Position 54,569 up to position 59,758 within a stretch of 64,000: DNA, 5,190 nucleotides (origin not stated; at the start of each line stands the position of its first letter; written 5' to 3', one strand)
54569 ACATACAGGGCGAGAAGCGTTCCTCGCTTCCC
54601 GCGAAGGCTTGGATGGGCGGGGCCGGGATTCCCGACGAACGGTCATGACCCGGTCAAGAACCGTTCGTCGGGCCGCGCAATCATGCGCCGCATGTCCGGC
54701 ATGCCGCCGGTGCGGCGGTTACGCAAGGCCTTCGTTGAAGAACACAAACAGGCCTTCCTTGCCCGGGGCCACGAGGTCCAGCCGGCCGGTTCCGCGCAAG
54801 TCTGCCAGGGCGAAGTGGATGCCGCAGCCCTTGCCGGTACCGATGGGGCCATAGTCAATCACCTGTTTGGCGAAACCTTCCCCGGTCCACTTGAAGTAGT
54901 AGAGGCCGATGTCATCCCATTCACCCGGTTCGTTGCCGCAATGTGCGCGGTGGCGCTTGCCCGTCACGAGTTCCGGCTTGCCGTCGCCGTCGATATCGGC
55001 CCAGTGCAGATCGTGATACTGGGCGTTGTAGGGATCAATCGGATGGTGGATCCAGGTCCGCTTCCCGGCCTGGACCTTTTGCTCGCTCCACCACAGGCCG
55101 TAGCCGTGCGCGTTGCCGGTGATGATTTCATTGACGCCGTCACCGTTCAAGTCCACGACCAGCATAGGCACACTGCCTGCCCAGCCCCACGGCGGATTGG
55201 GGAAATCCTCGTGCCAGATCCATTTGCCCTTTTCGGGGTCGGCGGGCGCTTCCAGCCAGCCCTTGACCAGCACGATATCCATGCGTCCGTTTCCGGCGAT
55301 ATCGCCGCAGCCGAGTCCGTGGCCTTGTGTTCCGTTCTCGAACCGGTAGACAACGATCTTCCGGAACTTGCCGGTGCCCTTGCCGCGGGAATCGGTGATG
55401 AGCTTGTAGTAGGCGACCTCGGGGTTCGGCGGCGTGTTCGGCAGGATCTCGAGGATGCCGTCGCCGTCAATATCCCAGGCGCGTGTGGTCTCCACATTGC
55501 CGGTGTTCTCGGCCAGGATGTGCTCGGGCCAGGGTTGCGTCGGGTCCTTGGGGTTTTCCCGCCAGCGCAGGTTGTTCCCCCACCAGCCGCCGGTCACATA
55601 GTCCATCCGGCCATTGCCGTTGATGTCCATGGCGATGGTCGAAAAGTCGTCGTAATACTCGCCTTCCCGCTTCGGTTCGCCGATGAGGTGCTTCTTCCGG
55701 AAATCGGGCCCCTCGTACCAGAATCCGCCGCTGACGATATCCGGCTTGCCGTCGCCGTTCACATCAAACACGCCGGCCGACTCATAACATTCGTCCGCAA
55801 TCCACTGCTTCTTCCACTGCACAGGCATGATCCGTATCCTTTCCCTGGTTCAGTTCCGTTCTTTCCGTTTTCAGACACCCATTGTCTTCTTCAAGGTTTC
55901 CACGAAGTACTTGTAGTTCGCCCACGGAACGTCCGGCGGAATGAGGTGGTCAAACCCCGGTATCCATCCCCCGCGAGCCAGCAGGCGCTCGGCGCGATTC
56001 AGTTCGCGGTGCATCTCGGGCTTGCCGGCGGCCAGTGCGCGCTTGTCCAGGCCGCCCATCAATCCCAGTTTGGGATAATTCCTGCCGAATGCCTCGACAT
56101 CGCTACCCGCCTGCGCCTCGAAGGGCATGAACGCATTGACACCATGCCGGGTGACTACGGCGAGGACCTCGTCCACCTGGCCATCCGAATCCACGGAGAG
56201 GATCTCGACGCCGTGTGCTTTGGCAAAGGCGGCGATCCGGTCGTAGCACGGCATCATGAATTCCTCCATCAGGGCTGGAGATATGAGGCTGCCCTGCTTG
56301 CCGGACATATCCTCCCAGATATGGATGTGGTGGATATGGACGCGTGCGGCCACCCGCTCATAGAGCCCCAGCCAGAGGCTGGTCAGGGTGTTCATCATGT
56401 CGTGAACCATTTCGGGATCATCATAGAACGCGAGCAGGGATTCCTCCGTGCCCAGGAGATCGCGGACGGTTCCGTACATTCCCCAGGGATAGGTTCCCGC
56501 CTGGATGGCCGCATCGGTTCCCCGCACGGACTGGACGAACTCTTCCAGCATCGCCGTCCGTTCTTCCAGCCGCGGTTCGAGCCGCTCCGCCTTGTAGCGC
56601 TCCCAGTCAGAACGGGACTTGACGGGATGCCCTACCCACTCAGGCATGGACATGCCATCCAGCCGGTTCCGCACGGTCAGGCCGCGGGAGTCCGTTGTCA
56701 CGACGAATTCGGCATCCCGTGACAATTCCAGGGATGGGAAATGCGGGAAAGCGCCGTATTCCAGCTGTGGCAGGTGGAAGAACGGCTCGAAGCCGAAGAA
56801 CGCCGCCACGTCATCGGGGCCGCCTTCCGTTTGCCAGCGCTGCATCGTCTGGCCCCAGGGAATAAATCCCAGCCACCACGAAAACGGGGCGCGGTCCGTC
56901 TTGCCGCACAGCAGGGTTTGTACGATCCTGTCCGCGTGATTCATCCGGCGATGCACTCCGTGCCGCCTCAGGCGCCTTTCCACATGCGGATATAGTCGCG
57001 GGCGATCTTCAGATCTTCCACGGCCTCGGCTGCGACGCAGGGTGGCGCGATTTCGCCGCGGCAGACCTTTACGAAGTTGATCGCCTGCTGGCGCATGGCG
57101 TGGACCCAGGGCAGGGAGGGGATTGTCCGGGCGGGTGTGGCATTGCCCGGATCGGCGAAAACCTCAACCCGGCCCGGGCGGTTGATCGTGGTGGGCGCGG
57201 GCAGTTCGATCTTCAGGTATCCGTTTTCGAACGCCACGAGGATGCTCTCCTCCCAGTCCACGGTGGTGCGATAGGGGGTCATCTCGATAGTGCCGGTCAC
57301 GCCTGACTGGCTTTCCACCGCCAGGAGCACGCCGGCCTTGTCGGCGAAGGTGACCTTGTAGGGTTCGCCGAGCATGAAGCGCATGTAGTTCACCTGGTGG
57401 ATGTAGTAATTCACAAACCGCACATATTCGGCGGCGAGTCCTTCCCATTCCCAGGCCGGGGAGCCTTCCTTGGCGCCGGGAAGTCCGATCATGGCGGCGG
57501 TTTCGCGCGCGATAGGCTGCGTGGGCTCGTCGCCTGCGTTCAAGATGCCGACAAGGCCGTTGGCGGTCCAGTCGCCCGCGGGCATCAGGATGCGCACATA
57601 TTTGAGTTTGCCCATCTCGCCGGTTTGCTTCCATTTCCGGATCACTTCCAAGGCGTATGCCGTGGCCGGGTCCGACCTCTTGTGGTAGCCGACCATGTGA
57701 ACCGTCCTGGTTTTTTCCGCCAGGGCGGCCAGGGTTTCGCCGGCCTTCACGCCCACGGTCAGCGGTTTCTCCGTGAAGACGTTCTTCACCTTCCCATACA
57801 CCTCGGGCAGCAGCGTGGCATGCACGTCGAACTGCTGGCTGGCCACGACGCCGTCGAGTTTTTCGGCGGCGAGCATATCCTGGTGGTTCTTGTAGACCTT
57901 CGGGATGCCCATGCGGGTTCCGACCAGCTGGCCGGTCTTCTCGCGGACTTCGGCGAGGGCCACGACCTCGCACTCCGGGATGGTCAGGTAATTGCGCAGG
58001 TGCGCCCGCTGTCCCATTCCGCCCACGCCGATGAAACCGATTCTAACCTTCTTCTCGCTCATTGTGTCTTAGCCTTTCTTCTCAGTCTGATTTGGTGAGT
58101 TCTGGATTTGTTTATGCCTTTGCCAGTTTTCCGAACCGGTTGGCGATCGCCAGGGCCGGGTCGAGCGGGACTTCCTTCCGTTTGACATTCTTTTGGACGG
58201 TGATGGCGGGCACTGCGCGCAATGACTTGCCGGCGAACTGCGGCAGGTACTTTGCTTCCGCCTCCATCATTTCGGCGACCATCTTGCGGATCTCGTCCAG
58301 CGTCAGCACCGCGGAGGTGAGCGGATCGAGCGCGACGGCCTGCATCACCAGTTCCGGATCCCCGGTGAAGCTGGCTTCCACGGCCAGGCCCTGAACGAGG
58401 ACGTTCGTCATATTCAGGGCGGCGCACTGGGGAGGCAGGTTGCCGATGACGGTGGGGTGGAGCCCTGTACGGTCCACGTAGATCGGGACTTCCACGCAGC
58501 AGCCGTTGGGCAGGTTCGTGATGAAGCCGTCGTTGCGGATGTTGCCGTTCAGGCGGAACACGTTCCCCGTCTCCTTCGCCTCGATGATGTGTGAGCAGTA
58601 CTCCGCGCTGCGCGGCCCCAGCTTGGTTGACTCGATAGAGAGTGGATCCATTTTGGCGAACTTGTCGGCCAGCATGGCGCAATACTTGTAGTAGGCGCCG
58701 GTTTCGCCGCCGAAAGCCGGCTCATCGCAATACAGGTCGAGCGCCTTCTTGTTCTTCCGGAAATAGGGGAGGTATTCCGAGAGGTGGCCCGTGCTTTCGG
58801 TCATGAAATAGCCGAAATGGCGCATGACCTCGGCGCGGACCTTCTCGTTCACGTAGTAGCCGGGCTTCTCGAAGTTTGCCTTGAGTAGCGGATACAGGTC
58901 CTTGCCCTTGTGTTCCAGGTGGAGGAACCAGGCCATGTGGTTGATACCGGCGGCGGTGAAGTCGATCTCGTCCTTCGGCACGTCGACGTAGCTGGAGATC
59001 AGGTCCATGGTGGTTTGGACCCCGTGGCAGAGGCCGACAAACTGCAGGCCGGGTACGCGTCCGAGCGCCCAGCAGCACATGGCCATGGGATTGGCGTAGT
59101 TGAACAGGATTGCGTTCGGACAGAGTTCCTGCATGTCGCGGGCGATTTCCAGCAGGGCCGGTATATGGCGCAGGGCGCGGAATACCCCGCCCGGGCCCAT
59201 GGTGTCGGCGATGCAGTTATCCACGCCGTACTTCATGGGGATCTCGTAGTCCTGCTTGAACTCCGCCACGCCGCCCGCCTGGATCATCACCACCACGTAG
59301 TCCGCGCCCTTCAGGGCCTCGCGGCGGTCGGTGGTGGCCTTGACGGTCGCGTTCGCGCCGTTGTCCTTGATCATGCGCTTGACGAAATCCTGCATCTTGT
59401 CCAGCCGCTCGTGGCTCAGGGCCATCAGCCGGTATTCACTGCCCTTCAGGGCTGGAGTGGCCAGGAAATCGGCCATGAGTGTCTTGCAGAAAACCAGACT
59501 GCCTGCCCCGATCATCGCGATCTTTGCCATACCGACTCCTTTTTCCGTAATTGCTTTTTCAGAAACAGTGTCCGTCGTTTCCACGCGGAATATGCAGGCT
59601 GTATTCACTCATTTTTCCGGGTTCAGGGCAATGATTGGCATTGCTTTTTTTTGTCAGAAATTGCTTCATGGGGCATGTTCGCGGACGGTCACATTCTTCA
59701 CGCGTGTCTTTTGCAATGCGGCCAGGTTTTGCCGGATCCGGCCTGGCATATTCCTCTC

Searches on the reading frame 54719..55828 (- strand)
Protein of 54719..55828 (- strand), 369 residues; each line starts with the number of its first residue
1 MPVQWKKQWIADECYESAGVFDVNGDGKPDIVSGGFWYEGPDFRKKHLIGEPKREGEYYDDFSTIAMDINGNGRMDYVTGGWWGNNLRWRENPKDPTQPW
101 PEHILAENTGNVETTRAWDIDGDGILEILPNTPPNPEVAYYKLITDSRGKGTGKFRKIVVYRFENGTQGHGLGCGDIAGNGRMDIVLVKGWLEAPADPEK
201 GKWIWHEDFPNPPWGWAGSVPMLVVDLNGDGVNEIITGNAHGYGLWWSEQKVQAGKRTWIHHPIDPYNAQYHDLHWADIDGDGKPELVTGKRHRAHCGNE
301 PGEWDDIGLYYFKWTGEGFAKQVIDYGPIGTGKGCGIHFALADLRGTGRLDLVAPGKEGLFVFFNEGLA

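Call 32: search_protein_families(library=pfam, proteins=[window:54719-55828:-])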
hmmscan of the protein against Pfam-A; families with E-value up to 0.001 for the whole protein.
window:54719-55828:- (369 aa): 3 families
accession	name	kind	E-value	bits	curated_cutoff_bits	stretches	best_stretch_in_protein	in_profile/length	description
PF13517.12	FG-GAP_3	-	5.6e-30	104.2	26.9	2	226-288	1-60/61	FG-GAP-like repeat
PF01839.29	FG-GAP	-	7.4e-16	58.1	22.1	0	224-243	7-26/37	FG-GAP repeat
PF12256.14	TcdB_toxin_midN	-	6.1e-09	35.9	24.8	0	101-147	14-59/181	Insecticide toxin TcdB middle/N-terminal region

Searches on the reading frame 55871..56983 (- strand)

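Call 32: search_protein_families(library=pfam, proteins=[window:55871-56983:-])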
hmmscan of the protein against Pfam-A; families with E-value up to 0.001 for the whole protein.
window:55871-56983:- (370 aa): 1 family
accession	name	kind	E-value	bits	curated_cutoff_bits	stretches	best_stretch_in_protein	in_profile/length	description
PF01208.23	URO-D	-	8.6e-13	48.4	23.9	1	117-366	95-345/346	Uroporphyrinogen decarboxylase (URO-D)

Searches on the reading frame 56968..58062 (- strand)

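Call 32: search_protein_families(library=pfam, proteins=[window:56968-58062:-])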
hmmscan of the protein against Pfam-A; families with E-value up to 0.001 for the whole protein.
window:56968-58062:- (364 aa): 1 family
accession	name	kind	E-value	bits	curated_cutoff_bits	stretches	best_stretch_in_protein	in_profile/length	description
PF01408.29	GFO_IDH_MocA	-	8.9e-16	59.1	24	1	6-126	1-120/120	Oxidoreductase family, NAD-binding Rossmann fold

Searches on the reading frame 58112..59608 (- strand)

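Call 32: search_protein_families(library=pfam, proteins=[window:58112-59608:-])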
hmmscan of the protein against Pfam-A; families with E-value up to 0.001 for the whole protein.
window:58112-59608:- (498 aa): 2 families
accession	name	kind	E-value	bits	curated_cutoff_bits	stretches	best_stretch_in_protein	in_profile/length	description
PF02056.22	Glyco_hydro_4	-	8.4e-57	192.1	23.2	1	29-208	1-181/183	Family 4 glycosyl hydrolase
PF11975.13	Glyco_hydro_4C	-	4.8e-54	184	24.1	1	220-431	2-211/211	Family 4 glycosyl hydrolase C-terminal domain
